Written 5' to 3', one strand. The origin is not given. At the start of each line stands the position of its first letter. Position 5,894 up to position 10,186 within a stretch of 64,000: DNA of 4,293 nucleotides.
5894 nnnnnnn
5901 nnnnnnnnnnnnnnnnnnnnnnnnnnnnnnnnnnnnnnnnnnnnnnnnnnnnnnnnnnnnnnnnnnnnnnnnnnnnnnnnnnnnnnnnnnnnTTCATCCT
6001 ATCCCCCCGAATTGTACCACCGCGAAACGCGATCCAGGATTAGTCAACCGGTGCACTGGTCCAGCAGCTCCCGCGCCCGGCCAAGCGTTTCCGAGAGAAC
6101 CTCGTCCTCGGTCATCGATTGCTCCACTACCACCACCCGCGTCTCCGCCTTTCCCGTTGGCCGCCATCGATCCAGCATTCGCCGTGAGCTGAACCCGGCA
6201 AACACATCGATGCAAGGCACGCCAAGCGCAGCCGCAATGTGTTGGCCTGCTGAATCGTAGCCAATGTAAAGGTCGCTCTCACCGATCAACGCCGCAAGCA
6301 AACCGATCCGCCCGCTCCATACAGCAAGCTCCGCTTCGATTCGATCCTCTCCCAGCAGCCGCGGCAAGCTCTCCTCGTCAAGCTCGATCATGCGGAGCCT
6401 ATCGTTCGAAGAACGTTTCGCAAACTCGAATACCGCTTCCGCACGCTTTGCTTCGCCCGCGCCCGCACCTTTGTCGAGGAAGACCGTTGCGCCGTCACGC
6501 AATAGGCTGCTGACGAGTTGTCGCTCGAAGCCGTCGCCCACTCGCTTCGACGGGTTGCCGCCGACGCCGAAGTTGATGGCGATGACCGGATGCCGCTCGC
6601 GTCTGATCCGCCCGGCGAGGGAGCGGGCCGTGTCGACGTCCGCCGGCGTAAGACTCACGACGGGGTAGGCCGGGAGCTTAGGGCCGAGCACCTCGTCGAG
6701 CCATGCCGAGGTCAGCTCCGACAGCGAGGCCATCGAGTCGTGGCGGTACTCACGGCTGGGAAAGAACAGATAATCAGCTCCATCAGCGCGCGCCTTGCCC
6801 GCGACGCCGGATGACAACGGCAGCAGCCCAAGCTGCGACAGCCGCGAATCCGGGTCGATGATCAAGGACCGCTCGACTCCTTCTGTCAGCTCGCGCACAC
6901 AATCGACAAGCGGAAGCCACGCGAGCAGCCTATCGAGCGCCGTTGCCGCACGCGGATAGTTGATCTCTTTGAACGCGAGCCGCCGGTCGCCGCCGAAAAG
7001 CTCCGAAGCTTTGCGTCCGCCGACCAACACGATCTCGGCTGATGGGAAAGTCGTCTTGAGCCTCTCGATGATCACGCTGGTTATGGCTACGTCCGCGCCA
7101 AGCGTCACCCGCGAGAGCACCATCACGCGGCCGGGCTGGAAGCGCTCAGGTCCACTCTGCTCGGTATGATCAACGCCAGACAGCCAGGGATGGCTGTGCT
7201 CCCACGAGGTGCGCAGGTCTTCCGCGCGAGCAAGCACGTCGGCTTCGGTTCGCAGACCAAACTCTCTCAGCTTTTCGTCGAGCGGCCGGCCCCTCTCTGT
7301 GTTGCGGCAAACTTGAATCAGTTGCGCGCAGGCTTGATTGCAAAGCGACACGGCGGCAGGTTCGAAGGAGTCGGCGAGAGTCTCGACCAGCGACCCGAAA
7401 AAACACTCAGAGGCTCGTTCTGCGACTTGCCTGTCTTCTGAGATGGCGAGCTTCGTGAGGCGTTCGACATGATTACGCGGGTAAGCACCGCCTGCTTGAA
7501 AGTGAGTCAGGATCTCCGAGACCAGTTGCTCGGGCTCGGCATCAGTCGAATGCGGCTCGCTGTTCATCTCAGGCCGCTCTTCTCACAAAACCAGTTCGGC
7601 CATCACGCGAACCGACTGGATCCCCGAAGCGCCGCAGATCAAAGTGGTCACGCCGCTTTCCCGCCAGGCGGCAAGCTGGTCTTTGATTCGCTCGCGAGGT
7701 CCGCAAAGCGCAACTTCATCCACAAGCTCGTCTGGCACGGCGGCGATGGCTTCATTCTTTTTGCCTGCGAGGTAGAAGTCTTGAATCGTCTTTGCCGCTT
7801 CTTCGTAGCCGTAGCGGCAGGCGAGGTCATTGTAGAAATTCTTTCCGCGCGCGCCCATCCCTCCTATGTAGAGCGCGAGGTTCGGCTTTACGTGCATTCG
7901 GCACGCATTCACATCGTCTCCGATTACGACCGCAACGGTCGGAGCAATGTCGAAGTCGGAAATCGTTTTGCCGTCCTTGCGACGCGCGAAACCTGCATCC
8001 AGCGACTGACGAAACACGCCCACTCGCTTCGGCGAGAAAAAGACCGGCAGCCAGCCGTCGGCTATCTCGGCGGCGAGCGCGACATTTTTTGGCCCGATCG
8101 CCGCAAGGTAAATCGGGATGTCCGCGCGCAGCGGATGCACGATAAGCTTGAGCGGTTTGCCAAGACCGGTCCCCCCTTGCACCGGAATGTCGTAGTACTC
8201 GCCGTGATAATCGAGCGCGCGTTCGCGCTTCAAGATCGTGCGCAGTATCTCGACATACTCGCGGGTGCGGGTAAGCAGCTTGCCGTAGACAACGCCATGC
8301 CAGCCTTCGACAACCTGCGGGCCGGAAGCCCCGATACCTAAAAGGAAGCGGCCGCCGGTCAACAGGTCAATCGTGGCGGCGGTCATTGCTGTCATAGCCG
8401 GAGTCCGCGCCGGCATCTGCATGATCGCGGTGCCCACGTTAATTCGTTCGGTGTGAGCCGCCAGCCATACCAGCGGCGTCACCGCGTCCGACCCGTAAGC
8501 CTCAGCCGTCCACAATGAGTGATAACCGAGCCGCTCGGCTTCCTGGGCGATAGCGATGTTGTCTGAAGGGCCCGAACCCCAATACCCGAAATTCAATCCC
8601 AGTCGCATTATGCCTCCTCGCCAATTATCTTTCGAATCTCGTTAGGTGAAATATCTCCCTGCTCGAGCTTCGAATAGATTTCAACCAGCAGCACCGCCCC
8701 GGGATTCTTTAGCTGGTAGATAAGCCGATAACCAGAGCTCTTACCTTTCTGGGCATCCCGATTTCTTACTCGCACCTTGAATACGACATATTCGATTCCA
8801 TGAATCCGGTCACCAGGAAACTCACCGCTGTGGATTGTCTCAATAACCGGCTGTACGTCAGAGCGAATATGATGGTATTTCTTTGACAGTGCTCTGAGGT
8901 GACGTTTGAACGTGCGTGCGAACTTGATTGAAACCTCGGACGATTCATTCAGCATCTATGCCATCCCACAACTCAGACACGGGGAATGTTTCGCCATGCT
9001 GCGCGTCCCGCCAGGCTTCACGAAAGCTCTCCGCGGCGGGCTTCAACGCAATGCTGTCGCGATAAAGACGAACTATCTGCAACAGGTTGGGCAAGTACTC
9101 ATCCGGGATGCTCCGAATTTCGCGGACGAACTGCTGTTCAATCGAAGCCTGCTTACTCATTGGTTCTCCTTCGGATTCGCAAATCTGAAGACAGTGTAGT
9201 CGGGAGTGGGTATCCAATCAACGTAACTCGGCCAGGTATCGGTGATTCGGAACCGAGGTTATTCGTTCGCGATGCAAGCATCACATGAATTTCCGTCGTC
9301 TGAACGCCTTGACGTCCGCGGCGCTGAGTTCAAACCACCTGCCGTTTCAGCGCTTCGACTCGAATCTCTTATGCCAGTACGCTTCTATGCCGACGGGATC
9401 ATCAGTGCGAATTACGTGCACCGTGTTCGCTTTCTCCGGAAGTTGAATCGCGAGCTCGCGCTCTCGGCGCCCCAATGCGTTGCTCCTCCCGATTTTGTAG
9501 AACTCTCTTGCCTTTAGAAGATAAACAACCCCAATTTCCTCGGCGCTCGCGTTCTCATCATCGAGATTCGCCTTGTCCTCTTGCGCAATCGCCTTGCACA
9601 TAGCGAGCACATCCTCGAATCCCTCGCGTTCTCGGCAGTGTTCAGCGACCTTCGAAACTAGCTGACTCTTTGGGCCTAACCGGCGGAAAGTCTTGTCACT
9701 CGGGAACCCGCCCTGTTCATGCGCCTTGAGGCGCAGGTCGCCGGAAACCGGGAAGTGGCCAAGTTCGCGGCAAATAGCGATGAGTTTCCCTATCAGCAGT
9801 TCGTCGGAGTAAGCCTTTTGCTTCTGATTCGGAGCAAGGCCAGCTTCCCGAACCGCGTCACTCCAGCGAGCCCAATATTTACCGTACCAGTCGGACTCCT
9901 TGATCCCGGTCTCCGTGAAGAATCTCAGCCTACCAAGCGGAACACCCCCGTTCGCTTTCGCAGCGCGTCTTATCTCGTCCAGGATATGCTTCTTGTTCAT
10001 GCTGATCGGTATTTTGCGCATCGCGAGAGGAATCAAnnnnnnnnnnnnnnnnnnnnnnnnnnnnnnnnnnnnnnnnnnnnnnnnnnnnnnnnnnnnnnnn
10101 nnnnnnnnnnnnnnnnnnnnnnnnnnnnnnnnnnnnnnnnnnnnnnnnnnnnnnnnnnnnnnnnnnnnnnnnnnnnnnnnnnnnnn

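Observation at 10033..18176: Duplicated GMC-oxidoreductase / Tat-secreted TIM-barrel / DUF1080 cluster with a NupG-like transporter: candidate glycoside 3-oxidation/deglycosylation pathway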

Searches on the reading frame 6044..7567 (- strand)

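Call 11: search_protein_families(library=pfam, proteins=[window:6044-7567:-], max_evalue=0.001)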
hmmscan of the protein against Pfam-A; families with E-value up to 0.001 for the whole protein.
window:6044-7567:- (507 aa): 1 family
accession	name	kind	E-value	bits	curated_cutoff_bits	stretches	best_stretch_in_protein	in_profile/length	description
PF01075.23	Glyco_transf_9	-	2.6e-05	24.1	22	1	424-485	177-234/247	Glycosyltransferase family 9 (heptosyltransferase)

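Call 35: search_protein_families(library=ncbifam, proteins=[window:6044-7567:-], max_evalue=0.001)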
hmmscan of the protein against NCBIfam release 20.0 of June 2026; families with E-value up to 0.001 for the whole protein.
window:6044-7567:- (507 aa): 2 families
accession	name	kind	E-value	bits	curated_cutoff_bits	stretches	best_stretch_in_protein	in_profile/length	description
NF007742.0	PRK10422.1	equivalog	6e-08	31.9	467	1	424-459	256-291/352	lipopolysaccharide core heptosyltransferase RfaQ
TIGR02201.1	heptsyl_trn_III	equivalog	2.9e-07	29.9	170.2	1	418-471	246-297/344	putative lipopolysaccharide heptosyltransferase III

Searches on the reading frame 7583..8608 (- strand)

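Call 11: search_protein_families(library=pfam, proteins=[window:7583-8608:-], max_evalue=0.001)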
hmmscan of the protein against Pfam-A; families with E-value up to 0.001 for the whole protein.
window:7583-8608:- (341 aa): 1 family
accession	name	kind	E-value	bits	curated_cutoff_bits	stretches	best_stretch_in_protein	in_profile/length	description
PF00296.26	Bac_luciferase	-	2.3e-80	270.7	27.9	1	14-321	22-313/314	Luciferase-like monooxygenase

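Call 35: search_protein_families(library=ncbifam, proteins=[window:7583-8608:-], max_evalue=0.001)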
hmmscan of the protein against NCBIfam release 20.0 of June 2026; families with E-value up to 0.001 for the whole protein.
window:7583-8608:- (341 aa): 28 families (the best 25 are shown)
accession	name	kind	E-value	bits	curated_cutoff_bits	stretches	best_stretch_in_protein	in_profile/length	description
TIGR03559.1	F420_Rv3520c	subfamily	7.3e-141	468.9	335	1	2-324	1-323/325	LLM class F420-dependent oxidoreductase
TIGR04024.1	F420_NP1902A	hypoth_equivalog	1.6e-66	224.3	345.4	1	16-317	16-301/330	TIGR04024 family LLM class F420-dependent oxidoreductase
TIGR03841.1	F420_Rv3093c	subfamily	5.4e-43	147.5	213.65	1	8-324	2-293/298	LLM class F420-dependent oxidoreductase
TIGR03564.1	F420_MSMEG_4879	subfamily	2.2e-36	125.9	234.25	1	18-247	2-218/265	TIGR03564 family F420-dependent LLM class oxidoreductase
TIGR03555.1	F420_mer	equivalog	6.5e-33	114.5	348.7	1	21-327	18-306/325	5,10-methylenetetrahydromethanopterin reductase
NF002619.0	PRK02271.1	equivalog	4.7e-32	111.6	276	1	19-327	18-307/329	5,10-methylenetetrahydromethanopterin reductase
TIGR03617.1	F420_MSMEG_2256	subfamily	4.5e-31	107.9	278.15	1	21-325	1-298/318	TIGR03617 family F420-dependent LLM class oxidoreductase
TIGR03619.1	F420_Rv2161c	subfamily_domain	9.1e-26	90.9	166.9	1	21-211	4-206/247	TIGR03619 family F420-dependent LLM class oxidoreductase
TIGR03620.1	F420_MSMEG_4141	subfamily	1.9e-24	86.5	219.8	2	15-124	18-121/280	TIGR03620 family F420-dependent LLM class oxidoreductase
TIGR03857.1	F420_MSMEG_2249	hypoth_equivalog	2.4e-21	76.3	218.4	1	12-255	11-244/329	TIGR03857 family LLM class F420-dependent oxidoreductase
TIGR03560.1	F420_Rv1855c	subfamily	4.4e-20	72.5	231.4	1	17-197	15-202/227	TIGR03560 family F420-dependent LLM class oxidoreductase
TIGR03621.1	F420_MSMEG_2516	subfamily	3.8e-17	62.4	213.15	1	2-184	2-171/295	TIGR03621 family F420-dependent LLM class oxidoreductase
TIGR03571.1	lucif_BA3436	subfamily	1.9e-16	60.2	303.9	1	17-188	33-206/304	TIGR03571 family LLM class oxidoreductase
TIGR03854.1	F420_MSMEG_3544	hypoth_equivalog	1.9e-16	60.2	295.6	1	2-227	1-216/290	TIGR03854 family LLM class F420-dependent oxidoreductase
TIGR03557.1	F420_G6P_family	subfamily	7.1e-16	58.2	210.4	1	12-211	10-208/316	TIGR03557 family F420-dependent LLM class oxidoreductase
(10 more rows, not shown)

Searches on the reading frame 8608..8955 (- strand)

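Call 11: search_protein_families(library=pfam, proteins=[window:8608-8955:-], max_evalue=0.001)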
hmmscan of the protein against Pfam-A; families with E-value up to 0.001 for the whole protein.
window:8608-8955:- (115 aa): 1 family
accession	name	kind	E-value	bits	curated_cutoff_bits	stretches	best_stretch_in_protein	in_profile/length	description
PF06296.18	RelE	-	0.0004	21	27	1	32-109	21-92/120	RelE toxin of RelE / RelB toxin-antitoxin system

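Call 35: search_protein_families(library=ncbifam, proteins=[window:8608-8955:-], max_evalue=0.001)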
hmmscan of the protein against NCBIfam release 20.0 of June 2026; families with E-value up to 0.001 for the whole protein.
window:8608-8955:- (115 aa): 0 families

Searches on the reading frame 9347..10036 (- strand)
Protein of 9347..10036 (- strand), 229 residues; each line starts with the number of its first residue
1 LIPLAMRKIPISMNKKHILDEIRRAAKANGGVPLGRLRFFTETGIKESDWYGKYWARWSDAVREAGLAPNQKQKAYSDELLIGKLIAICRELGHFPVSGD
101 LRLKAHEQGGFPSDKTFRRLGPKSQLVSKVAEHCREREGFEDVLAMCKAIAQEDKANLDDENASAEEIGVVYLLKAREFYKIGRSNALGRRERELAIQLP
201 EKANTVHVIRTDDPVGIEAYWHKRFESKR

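Call 3: search_protein_families(library=pfam, proteins=[window:9347-10036:-], max_evalue=0.01)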
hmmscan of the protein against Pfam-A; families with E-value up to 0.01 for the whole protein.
window:9347-10036:- (229 aa): 2 families
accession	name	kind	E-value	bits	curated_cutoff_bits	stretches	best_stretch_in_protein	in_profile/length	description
PF13455.12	MUG113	-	2.3e-07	31.7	22.3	1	180-229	1-51/73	Meiotically up-regulated gene 113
PF18780.6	HNH_repeat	-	7.1e-07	29.9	26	1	15-67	3-53/54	Homing endonuclease associated repeat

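Call 5: search_protein_families(library=ncbifam, proteins=[window:9347-10036:-], max_evalue=0.01)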
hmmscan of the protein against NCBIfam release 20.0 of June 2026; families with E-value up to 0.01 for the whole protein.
window:9347-10036:- (229 aa): 0 families
